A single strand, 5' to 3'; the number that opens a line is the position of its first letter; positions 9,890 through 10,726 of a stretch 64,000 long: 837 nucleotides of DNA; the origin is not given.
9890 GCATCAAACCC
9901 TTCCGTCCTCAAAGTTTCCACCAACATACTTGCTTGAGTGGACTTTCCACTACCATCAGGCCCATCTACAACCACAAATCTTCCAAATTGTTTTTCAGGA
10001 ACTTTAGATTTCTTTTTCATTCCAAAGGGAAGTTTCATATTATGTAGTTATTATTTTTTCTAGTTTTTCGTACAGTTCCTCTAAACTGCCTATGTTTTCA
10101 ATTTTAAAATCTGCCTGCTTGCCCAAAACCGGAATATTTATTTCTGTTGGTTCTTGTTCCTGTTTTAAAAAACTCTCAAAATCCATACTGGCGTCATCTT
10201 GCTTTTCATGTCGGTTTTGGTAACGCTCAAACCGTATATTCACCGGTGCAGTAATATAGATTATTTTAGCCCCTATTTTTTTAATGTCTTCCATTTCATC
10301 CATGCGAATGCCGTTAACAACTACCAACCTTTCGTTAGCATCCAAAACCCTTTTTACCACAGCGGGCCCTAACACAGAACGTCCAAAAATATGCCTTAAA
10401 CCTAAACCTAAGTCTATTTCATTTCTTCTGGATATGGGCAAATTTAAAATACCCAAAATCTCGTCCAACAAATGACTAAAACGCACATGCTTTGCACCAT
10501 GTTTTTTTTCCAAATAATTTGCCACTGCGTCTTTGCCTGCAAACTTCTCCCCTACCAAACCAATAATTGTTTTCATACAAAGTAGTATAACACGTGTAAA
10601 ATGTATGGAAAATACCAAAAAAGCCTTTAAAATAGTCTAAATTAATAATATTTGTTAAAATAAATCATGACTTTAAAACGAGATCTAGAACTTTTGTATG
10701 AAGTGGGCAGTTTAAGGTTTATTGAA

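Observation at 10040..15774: dTMP/dTTP-synthesis supercluster containing a phage T4 gp1-like dNMP kinase plus HD, CYTH and HAD hydrolases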

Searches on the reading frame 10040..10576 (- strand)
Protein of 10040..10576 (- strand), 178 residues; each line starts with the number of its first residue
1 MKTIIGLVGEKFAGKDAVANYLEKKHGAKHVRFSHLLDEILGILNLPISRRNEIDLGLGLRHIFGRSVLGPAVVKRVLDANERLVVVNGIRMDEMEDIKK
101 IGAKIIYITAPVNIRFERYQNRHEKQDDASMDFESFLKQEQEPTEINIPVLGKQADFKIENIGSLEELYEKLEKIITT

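Call 3: search_protein_families(library=pfam, proteins=[window:10040-10576:-], max_evalue=0.01)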
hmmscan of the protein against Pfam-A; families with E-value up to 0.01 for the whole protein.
window:10040-10576:- (178 aa): 2 families
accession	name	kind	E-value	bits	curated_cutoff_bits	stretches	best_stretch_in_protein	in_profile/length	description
PF21448.3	DNMK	-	3.1e-06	27.4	27.1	0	4-41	2-39/232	Deoxynucleotide monophosphate kinase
PF13238.12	AAA_18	-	0.00024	22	29.4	1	5-128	1-117/128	AAA domain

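Call 4: search_protein_families(library=ncbifam, proteins=[window:10040-10576:-], max_evalue=0.01)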
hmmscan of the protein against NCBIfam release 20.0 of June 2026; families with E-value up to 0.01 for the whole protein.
window:10040-10576:- (178 aa): 4 families
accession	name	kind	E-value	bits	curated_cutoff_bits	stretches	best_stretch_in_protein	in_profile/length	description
NF006226.0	PRK08356.1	equivalog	2.2e-22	79.8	189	1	2-177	5-191/195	hypothetical protein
TIGR00152.1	TIGR00152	equivalog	0.002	18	65.55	0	4-27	1-24/188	dephospho-CoA kinase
NF006743.0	PRK09270.1-2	equivalog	0.0021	17.2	227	0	77-160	126-213/217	nucleoside/nucleotide kinase family protein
NF004018.0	PRK05480.1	equivalog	0.0027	17.2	180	0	81-132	105-156/210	uridine kinase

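Call 5: search_solved_structures(query=window:10040-10576:-, max_evalue=1, show_alignments=3)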
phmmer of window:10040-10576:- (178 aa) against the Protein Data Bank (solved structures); distinct sequences matched with E-value up to 1: 3.
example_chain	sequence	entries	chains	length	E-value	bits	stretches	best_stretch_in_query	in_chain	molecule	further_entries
3lw7_A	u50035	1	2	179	2.8e-10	43.9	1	5-175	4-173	Adenylate kinase related protein (AdkA-like)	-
3h0k_A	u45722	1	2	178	3e-10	43.8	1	6-175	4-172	UPF0200 protein SSO1041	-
2if2_A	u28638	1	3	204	0.11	15.9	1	103-175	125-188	Dephospho-CoA kinase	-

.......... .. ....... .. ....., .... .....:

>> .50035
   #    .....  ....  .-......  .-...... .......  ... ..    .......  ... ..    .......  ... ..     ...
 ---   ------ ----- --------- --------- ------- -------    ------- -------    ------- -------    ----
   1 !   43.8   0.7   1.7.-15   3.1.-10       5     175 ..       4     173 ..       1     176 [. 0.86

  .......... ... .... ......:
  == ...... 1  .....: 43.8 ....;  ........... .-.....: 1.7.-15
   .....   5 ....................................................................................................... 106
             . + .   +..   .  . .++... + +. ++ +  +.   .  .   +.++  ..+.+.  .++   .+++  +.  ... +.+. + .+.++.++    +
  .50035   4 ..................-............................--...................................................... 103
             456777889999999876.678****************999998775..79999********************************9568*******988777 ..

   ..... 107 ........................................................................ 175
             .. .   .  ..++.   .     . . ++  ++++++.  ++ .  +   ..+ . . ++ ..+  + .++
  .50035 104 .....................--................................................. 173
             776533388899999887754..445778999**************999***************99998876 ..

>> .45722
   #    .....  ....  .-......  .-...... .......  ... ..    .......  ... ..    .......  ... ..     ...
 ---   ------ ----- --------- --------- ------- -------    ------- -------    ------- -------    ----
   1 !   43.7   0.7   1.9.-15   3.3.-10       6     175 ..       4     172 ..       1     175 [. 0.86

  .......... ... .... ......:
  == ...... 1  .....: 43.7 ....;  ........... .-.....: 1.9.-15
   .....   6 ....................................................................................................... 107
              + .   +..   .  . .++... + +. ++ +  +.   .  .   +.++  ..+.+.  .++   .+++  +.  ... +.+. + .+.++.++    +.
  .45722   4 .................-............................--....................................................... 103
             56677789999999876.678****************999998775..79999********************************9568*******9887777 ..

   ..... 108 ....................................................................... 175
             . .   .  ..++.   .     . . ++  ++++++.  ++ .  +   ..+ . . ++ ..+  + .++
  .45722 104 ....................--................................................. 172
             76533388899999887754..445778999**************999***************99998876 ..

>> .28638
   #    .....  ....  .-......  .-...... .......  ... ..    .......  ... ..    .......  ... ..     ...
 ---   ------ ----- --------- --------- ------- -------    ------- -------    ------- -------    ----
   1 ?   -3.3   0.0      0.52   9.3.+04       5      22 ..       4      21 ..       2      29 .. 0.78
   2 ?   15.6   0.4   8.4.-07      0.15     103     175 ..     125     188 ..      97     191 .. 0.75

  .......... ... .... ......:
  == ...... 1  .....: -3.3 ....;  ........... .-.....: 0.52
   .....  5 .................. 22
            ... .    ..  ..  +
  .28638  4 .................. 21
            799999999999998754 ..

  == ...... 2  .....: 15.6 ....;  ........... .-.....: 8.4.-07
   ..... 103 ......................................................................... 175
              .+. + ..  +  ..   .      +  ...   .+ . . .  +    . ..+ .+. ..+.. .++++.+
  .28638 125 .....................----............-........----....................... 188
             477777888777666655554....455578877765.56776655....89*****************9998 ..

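Call 6: search_protein_families(library=phrogs, proteins=[window:10040-10576:-], max_evalue=0.01)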
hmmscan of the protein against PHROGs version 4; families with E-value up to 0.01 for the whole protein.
window:10040-10576:- (178 aa): 2 families
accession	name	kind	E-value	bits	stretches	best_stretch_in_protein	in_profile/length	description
phrog_139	-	other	3.3e-17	63.9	1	1-176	82-260/342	deoxynucleoside monophosphate kinase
phrog_1815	-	other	6.1e-05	24.3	1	99-175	110-177/197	guanylate kinase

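Call 7: find_homologous_proteins(query=window:10040-10576:-, max_evalue=0.001)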
Query window:10040-10576:- (178 aa): 300 proteins with E <= 0.001 among 554 candidates; the best 120 are listed.
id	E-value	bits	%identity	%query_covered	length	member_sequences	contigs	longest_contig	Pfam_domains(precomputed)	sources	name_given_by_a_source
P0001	1.7e-98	346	91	99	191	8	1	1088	PF21448.4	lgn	-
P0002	4.4e-80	286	72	100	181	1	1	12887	PF21448.4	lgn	-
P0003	9.5e-79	281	74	99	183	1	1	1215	PF21448.4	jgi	jgi:dephospho-CoA kinase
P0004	5.6e-76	272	70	98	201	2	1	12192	PF21448.4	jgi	-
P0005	9.5e-76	272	69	99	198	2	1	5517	PF21448.4,PF13238.13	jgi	-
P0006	2.4e-75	270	70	98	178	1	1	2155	PF21448.4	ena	-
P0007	4.4e-75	269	69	98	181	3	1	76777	PF21448.4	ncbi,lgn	-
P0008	2.3e-74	267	69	100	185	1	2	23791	PF21448.4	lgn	-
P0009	6.0e-74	266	68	99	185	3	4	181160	PF21448.4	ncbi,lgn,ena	-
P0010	6.3e-74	266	72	99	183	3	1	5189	PF21448.4,PF13238.13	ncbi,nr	ncbi:MAG: hypothetical protein NTX98_02685 [Candidatus Doudnabacteria bacterium]|nr:hypothetical pro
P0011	8.8e-74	265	71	98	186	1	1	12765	PF21448.4,PF13207.13,PF13238.13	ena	-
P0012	4.5e-73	263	68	99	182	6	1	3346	PF21448.4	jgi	jgi:dephospho-CoA kinase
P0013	5.3e-73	263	69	99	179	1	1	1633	PF21448.4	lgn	-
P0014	6.2e-73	262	67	98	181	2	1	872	-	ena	-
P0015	2.2e-72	261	69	99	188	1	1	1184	PF21448.4,PF13238.13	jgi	jgi:dephospho-CoA kinase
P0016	2.2e-72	261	68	99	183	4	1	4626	PF21448.4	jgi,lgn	-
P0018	5.9e-72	259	67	100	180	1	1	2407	PF21448.4,PF13238.13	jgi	jgi:dephospho-CoA kinase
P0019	7.2e-72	259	67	100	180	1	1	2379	PF21448.4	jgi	jgi:dephospho-CoA kinase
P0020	1.1e-71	258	71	98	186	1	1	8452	PF21448.4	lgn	-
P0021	1.3e-71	258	68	99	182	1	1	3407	PF21448.4,PF13238.13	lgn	-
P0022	1.4e-71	258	66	99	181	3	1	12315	PF21448.4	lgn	-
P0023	1.7e-71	258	67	98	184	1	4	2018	PF21448.4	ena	-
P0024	1.7e-71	258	71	99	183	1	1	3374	PF21448.4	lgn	-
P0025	1.9e-71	258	68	99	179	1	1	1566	PF21448.4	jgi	-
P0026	2.1e-71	258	67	98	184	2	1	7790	PF21448.4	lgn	-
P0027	3.0e-71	257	67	99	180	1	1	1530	PF21448.4,PF13238.13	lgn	-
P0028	3.5e-71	257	68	99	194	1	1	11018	PF21448.4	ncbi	-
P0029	4.5e-71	256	66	99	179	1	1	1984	PF21448.4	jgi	jgi:dephospho-CoA kinase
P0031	3.5e-70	254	67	100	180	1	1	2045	PF21448.4,PF13238.13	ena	-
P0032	4.2e-70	253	66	99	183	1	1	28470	PF21448.4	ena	-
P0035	1.8e-69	251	66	98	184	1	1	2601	PF21448.4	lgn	-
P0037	3.8e-69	250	68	97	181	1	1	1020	PF21448.4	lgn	-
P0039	6.1e-69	249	66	99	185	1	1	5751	PF21448.4,PF13238.13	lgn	-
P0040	6.9e-69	249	68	98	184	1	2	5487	PF21448.4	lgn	-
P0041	7.1e-69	249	66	98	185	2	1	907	PF21448.4,PF13238.13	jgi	jgi:dephospho-CoA kinase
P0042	1.3e-68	248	67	98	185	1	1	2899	PF21448.4,PF13238.13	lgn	-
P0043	1.9e-68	248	66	99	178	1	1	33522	PF21448.4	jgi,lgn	jgi:dephospho-CoA kinase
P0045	1.0e-67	245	66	97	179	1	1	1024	PF21448.4,PF13238.13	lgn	-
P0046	1.4e-67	245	64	99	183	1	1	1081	PF21448.4,PF13238.13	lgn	-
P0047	1.8e-67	245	66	100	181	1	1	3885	PF21448.4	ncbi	-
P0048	1.5e-66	242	67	98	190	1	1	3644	PF21448.4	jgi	-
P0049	3.7e-66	240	65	99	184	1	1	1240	PF21448.4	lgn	-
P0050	4.0e-66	240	68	100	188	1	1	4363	PF21448.4,PF13238.13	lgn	-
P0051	7.3e-66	239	65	98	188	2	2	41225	PF21448.4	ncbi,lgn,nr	ncbi:MAG: hypothetical protein M1383_03885 [Patescibacteria group bacterium]|nr:hypothetical protein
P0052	8.6e-66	239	67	98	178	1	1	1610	PF21448.4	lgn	-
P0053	1.2e-65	239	64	99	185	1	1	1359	PF21448.4,PF13238.13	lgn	-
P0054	1.2e-65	239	66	99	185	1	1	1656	PF21448.4,PF13238.13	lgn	-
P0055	1.2e-65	239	63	99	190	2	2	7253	PF21448.4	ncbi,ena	-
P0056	1.6e-65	238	66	99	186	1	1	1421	PF21448.4,PF13207.13,PF13238.13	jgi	jgi:dephospho-CoA kinase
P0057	1.6e-65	238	65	98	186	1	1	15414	PF21448.4,PF13238.13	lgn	-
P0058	2.3e-65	238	65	97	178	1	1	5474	PF21448.4,PF13238.13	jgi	jgi:dephospho-CoA kinase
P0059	2.4e-65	238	64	99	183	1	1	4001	PF21448.4,PF13238.13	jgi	jgi:dephospho-CoA kinase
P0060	3.5e-65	237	64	99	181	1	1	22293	PF21448.4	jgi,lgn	jgi:dephospho-CoA kinase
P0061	4.9e-65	237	65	99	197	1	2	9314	PF21448.4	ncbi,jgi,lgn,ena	-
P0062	6.3e-65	236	66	97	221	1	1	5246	PF21448.4,PF13238.13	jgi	jgi:dephospho-CoA kinase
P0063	6.6e-65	236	66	99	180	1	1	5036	PF21448.4,PF13238.13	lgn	-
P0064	6.7e-65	236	66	98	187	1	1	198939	PF21448.4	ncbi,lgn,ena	-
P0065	7.0e-65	236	63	98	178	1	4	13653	PF21448.4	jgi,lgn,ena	jgi:dephospho-CoA kinase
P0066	7.1e-65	236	63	99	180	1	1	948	PF21448.4,PF13238.13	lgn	-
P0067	9.0e-65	236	65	98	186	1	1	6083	PF21448.4,PF13238.13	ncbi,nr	ncbi:MAG: hypothetical protein KGJ93_04960 [Patescibacteria group bacterium]|nr:hypothetical protein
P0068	1.3e-64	235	66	98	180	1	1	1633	PF21448.4,PF13238.13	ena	-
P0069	4.3e-64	234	65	97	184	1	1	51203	PF21448.4,PF13238.13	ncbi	-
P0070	6.9e-64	233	62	99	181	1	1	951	PF21448.4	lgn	-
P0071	1.0e-63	233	64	97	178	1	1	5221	PF21448.4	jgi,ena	-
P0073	1.4e-63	232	63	99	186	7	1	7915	PF21448.4,PF13238.13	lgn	-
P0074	1.8e-63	232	62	97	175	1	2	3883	PF21448.4,PF13238.13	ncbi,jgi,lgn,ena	-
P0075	2.2e-63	231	63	98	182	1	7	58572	PF21448.4,PF13238.13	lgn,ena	-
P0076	3.1e-63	231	66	97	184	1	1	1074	PF21448.4,PF13238.13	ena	-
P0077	3.4e-63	231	65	98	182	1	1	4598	PF21448.4,PF13207.13,PF13238.13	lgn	-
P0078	4.4e-63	230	65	97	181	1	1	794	PF21448.4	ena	-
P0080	5.9e-63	230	62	98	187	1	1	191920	PF21448.4,PF13238.13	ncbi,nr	ncbi:MAG: AAA family ATPase [Candidatus Doudnabacteria bacterium]|nr:AAA family ATPase [Candidatus D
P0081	6.1e-63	230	65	97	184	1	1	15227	PF21448.4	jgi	-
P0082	7.2e-63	230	65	97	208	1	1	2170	PF21448.4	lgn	-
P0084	1.2e-62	229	62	97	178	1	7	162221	PF21448.4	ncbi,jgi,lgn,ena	-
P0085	1.3e-62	229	66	97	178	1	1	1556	PF21448.4,PF13238.13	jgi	jgi:dephospho-CoA kinase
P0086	1.6e-62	229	64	98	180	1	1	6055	PF21448.4,PF13207.13,PF13238.13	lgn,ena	-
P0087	2.1e-62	228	62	98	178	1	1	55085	PF21448.4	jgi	jgi:dephospho-CoA kinase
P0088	2.2e-62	228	63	98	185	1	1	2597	PF21448.4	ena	-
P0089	2.6e-62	228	66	97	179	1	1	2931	PF21448.4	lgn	-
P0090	3.1e-62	228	62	99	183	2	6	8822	PF21448.4,PF13207.13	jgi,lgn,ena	-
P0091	3.6e-62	227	62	98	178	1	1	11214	PF21448.4,PF13238.13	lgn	-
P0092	6.5e-62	227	63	97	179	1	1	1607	PF21448.4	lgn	-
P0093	6.9e-62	227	63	97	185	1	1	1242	PF21448.4,PF13238.13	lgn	-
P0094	1.1e-61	226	62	97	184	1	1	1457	PF21448.4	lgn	-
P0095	1.5e-61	225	60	100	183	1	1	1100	PF21448.4,PF13238.13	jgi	jgi:dephospho-CoA kinase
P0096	2.0e-61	225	62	97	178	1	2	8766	PF21448.4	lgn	-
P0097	2.0e-61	225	63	98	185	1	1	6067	PF21448.4,PF13238.13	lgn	-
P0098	2.1e-61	225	65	96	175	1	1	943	PF21448.4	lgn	-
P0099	4.2e-61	224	66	97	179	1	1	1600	PF21448.4,PF13238.13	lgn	-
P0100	4.4e-61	224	60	98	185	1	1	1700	PF21448.4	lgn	-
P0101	5.1e-61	224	64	97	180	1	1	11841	PF21448.4,PF13238.13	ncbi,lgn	-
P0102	5.7e-61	224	55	100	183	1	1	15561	PF21448.4,PF13238.13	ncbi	-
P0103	6.0e-61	223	64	97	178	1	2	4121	PF21448.4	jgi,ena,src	jgi:dephospho-CoA kinase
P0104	6.7e-61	223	63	98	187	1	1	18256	PF21448.4,PF13207.13,PF13238.13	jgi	jgi:dephospho-CoA kinase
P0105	9.3e-61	223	61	97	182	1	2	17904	PF21448.4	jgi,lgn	jgi:dephospho-CoA kinase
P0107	1.1e-60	223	64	97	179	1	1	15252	PF21448.4,PF13238.13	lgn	-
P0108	1.2e-60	223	63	95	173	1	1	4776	PF21448.4,PF13238.13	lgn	-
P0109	1.6e-60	222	62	98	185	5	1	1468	PF21448.4,PF13238.13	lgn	-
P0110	1.8e-60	222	60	97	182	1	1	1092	PF21448.4,PF13207.13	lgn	-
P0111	2.0e-60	222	60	99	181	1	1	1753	PF21448.4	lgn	-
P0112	2.2e-60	222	61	97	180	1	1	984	PF21448.4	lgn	-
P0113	2.2e-60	222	63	98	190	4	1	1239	PF21448.4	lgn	-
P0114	2.3e-60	222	63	98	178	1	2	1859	PF21448.4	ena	-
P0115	2.9e-60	221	61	97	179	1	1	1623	PF21448.4,PF13238.13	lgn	-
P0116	3.5e-60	221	61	99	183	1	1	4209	PF21448.4,PF13207.13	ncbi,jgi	-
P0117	3.7e-60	221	63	99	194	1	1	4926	PF21448.4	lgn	-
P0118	3.9e-60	221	64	97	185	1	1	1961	PF21448.4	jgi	jgi:dephospho-CoA kinase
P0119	4.0e-60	221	64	97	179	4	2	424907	PF21448.4,PF13238.13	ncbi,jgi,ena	jgi:dephospho-CoA kinase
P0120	4.1e-60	221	60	97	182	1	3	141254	PF21448.4,PF13238.13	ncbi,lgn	-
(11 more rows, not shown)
